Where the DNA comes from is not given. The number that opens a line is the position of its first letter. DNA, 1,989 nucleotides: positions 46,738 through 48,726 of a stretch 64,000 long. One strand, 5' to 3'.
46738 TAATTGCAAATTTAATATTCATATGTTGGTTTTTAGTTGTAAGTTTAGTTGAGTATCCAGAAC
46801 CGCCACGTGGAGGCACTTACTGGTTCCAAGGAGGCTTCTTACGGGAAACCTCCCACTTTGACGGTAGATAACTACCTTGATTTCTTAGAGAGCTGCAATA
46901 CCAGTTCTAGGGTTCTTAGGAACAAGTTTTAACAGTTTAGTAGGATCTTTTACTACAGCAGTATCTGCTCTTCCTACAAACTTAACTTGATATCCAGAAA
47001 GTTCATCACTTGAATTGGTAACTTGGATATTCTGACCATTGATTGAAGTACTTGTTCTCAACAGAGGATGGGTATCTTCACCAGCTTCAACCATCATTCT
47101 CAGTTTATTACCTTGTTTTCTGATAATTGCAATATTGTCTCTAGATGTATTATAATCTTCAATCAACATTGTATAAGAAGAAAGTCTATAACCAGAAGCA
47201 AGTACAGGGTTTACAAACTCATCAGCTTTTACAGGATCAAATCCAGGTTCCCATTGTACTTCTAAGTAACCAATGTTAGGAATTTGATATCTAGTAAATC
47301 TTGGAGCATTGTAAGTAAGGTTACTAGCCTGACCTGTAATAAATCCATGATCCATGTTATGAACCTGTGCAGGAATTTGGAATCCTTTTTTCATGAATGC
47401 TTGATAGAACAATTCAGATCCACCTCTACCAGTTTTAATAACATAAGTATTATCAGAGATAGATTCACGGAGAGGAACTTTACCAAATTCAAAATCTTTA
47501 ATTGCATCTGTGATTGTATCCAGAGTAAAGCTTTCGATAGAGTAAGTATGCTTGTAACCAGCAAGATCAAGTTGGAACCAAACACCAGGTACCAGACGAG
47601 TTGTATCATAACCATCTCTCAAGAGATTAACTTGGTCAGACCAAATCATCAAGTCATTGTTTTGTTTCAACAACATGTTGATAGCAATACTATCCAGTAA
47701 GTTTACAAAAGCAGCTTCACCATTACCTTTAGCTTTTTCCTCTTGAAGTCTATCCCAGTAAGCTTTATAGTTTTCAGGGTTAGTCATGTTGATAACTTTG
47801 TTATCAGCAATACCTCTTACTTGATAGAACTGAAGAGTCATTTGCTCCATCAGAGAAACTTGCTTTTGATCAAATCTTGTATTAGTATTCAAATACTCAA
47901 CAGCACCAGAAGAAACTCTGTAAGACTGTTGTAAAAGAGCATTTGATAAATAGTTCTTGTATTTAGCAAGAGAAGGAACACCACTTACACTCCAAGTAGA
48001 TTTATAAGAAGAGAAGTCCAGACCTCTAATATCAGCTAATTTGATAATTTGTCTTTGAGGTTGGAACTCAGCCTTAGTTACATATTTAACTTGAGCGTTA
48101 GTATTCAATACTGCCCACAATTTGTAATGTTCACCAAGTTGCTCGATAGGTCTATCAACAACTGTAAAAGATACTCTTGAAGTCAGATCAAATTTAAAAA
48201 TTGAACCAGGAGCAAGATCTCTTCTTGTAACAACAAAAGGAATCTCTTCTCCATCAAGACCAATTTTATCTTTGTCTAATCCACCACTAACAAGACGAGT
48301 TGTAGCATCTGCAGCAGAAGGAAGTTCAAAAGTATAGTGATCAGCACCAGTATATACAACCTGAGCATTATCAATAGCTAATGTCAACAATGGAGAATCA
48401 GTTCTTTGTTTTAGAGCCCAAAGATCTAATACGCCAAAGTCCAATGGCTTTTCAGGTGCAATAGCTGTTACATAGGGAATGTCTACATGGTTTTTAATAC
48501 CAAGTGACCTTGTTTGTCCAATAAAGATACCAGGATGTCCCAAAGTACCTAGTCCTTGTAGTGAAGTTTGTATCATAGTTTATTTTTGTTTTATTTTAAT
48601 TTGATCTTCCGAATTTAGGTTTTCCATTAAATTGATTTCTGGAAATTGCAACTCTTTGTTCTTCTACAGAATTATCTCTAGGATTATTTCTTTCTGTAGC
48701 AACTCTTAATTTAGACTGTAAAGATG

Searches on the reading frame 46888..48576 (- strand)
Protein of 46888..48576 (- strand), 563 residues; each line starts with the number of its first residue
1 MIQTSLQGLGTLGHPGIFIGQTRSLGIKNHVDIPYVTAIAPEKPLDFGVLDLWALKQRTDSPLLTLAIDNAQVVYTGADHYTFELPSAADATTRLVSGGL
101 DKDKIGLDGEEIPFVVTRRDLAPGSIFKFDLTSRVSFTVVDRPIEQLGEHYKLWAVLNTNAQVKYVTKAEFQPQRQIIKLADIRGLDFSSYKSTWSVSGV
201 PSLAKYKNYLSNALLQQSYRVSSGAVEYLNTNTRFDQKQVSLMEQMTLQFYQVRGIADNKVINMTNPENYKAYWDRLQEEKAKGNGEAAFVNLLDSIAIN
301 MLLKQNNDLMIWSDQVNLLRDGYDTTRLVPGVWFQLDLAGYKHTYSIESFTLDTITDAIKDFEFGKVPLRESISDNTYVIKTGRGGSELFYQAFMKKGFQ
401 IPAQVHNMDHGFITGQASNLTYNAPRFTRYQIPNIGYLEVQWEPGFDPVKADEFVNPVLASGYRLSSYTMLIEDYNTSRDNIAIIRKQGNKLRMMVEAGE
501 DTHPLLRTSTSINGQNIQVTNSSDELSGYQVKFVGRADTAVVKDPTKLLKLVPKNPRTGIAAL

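Call 12: search_protein_families(library=phrogs, proteins=[window:46888-48576:-], max_evalue=0.001)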
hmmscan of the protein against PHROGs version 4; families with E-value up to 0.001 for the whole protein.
window:46888-48576:- (563 aa): 1 family
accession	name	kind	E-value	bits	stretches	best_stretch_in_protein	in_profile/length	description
phrog_11589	-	head and packaging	9.7e-10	38.5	1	343-553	296-492/495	major head protein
